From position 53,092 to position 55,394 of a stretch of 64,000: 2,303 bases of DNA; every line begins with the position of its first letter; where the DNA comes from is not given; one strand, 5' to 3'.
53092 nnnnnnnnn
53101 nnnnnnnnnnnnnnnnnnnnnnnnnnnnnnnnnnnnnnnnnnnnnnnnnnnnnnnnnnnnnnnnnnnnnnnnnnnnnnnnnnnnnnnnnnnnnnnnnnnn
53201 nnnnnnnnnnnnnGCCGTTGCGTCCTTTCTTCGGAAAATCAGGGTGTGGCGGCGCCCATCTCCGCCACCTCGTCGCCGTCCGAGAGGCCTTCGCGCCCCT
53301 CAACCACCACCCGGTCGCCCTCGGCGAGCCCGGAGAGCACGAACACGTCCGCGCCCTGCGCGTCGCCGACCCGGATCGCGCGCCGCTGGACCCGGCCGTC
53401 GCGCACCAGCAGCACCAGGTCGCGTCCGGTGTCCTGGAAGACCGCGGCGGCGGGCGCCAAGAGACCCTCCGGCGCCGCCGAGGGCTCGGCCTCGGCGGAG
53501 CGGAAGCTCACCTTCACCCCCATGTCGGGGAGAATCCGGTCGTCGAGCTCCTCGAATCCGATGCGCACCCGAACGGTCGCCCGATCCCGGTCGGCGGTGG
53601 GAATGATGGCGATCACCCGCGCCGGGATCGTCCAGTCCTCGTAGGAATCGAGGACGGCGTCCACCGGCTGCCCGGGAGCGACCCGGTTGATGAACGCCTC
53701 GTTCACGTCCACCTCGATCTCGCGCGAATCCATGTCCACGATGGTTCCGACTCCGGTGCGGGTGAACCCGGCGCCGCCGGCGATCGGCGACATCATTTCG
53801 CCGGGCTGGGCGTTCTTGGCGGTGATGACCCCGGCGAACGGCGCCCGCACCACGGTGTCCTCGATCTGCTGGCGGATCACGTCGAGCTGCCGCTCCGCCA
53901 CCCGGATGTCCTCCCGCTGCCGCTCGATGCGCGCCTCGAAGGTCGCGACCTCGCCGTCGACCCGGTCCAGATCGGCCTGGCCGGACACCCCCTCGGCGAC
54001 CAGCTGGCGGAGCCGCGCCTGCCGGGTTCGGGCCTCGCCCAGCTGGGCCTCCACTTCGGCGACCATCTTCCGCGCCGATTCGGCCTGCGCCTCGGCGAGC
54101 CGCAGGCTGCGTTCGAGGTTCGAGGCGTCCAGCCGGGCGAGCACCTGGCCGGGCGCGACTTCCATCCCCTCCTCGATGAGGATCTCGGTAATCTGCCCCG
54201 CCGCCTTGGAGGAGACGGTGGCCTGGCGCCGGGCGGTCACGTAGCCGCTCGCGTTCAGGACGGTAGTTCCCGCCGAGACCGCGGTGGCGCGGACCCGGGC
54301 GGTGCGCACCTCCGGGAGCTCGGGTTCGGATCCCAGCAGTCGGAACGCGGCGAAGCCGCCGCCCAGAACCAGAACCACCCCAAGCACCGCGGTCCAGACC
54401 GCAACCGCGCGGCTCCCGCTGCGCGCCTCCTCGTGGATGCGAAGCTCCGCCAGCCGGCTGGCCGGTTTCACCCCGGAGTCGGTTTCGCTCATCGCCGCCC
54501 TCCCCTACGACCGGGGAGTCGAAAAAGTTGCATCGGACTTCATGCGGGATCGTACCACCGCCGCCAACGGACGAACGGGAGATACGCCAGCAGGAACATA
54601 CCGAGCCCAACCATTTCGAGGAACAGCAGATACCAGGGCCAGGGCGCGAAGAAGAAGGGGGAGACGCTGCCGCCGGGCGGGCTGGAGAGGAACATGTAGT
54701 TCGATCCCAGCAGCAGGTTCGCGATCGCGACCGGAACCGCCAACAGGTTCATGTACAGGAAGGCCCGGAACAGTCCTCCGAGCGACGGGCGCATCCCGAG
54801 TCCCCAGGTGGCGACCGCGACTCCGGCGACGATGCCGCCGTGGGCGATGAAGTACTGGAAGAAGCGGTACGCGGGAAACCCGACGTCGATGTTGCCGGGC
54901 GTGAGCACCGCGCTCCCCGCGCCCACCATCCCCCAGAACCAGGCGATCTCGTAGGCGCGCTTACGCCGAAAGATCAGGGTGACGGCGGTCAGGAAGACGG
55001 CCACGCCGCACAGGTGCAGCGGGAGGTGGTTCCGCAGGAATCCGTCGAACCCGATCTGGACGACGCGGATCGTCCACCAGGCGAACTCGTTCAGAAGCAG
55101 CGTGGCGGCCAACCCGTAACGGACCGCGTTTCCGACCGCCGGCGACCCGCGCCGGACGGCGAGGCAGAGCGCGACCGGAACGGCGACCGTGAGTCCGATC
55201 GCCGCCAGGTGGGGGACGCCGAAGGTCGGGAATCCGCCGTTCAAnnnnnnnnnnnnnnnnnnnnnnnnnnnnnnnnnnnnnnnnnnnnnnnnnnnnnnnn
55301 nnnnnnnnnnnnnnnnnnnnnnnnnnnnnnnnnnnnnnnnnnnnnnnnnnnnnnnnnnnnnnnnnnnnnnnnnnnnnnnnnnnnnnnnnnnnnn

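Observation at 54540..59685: Five-gene translationally coupled minus-strand operon: aminotransferase, 2-hydroxyacid dehydrogenase, SSS symporter, GNAT, TIGR02206-like membrane protein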

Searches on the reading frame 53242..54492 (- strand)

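Call 52: search_protein_families(library=pfam, proteins=[window:53242-54492:-], max_evalue=0.001)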
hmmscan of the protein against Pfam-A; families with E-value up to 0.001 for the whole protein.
window:53242-54492:- (417 aa): 4 families
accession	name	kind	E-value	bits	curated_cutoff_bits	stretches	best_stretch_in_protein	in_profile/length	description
PF16576.10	HlyD_D23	-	1.3e-18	67.5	30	1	79-324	6-212/214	Barrel-sandwich domain of CusB or HlyD membrane-fusion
PF13437.12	HlyD_3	-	2.8e-14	54.2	22.2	1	214-316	1-96/106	HlyD family secretion protein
PF13533.13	Biotin_lipoyl_2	-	6.2e-10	39.1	29.8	1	92-122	2-32/32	Biotin-lipoyl like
PF00364.28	Biotin_lipoyl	-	0.00012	22.3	22.1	1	90-121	42-73/73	Biotin-requiring enzyme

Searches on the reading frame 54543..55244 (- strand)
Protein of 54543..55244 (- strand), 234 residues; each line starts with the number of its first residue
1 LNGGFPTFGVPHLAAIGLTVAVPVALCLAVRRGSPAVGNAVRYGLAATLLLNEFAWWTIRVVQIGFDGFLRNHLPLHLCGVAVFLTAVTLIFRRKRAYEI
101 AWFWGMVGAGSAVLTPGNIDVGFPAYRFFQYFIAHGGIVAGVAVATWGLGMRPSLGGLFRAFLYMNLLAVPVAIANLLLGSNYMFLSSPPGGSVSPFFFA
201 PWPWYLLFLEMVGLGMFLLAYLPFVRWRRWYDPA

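Call 4: search_protein_families(library=pfam, proteins=[window:54543-55244:-], max_evalue=0.01)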
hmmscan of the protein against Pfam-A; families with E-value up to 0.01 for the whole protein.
window:54543-55244:- (234 aa): 1 family
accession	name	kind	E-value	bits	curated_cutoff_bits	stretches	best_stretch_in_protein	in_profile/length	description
PF14808.11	TMEM164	-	1.8e-45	155.6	25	1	8-221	2-217/217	TMEM164 family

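Call 5: search_protein_families(library=ncbifam, proteins=[window:54543-55244:-], max_evalue=0.01)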
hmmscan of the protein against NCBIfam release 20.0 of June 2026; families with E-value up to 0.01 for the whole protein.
window:54543-55244:- (234 aa): 1 family
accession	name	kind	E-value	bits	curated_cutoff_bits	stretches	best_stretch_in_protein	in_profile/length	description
TIGR02206.1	intg_mem_TP0381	subfamily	7.5e-37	126.8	75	1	5-225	3-219/222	TMEM164-related integral membrane acyltransferase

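Call 59: list_cluster_members(proteins=[window:54543-55244:-, window:57365-58381:-, P0001, P0121, P0241])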
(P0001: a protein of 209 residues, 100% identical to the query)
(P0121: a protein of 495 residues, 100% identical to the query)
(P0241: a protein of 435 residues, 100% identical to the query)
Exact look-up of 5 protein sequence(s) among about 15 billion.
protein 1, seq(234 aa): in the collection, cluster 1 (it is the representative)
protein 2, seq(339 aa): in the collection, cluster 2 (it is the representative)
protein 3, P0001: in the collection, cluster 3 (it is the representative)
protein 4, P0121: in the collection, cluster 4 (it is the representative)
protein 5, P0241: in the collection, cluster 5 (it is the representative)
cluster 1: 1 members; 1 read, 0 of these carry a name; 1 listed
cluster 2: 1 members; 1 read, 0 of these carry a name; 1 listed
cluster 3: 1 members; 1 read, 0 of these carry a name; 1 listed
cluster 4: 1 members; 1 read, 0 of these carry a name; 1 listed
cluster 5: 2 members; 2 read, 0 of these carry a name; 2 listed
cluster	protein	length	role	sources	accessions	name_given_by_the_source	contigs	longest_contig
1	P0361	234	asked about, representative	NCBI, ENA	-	-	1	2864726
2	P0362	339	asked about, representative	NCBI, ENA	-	-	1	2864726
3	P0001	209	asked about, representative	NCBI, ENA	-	-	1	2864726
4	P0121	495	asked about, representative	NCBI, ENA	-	-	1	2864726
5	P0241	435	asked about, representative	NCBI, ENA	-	-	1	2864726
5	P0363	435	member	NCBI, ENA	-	-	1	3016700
